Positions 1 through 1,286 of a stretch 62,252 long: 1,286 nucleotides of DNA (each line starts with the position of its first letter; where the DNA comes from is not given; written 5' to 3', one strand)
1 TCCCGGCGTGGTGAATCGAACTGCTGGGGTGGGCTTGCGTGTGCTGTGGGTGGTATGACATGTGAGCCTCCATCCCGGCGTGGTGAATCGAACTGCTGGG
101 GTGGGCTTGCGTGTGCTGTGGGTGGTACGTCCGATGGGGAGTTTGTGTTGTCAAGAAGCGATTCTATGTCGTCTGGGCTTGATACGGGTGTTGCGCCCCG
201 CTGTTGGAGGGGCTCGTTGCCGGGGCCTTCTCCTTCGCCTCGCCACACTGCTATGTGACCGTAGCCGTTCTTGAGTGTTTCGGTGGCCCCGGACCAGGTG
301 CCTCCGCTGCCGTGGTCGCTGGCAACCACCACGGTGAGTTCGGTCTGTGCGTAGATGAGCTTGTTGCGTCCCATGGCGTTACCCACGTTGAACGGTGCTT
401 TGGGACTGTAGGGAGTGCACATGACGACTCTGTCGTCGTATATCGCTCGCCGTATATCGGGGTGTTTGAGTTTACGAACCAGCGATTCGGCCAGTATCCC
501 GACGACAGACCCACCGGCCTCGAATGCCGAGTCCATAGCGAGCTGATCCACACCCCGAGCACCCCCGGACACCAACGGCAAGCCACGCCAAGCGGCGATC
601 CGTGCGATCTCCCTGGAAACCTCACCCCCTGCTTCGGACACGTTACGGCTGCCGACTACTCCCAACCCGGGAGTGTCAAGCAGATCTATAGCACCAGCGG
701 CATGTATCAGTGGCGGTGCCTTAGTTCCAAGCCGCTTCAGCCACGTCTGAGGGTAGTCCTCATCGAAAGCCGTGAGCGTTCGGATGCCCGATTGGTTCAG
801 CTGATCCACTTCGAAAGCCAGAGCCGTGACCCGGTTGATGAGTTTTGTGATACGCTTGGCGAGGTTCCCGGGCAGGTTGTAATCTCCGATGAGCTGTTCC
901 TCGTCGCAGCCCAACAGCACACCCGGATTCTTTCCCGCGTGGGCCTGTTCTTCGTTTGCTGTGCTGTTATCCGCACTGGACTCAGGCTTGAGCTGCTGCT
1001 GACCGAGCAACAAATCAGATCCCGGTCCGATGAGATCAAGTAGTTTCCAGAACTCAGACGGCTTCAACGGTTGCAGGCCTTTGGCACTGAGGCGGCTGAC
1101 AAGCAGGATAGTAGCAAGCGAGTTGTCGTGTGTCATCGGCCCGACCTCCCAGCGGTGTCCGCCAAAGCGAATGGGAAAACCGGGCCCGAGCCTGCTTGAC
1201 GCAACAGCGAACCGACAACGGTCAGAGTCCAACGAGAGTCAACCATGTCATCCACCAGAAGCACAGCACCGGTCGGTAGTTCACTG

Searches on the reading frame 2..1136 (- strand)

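Call 8: search_protein_families(library=pfam, proteins=[window:2-1136:-], max_evalue=0.01)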
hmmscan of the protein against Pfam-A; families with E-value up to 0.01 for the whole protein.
window:2-1136:- (378 aa): 2 families
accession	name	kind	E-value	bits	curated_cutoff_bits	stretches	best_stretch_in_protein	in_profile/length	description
PF02481.21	DNA_processg_A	-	4.1e-31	108.3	29.6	1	113-279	2-170/212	DNA recombination-mediator protein A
PF18306.6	LDcluster4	-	6e-08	32.9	26.3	1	158-233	4-74/151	SLOG cluster4 family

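Call 9: search_protein_families(library=padloc, proteins=[window:2-1136:-], max_evalue=0.001)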
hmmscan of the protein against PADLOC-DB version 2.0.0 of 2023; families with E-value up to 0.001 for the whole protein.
window:2-1136:- (378 aa): 3 families
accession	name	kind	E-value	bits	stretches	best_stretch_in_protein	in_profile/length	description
PDLC03927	PsyrA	-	1.3e-82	276.1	1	4-334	5-312/398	-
PDLC03961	ShosA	-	1.7e-24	84.6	1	107-291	68-252/303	-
PDLC02997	ShosA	-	3.2e-05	21.3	1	115-278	92-255/327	-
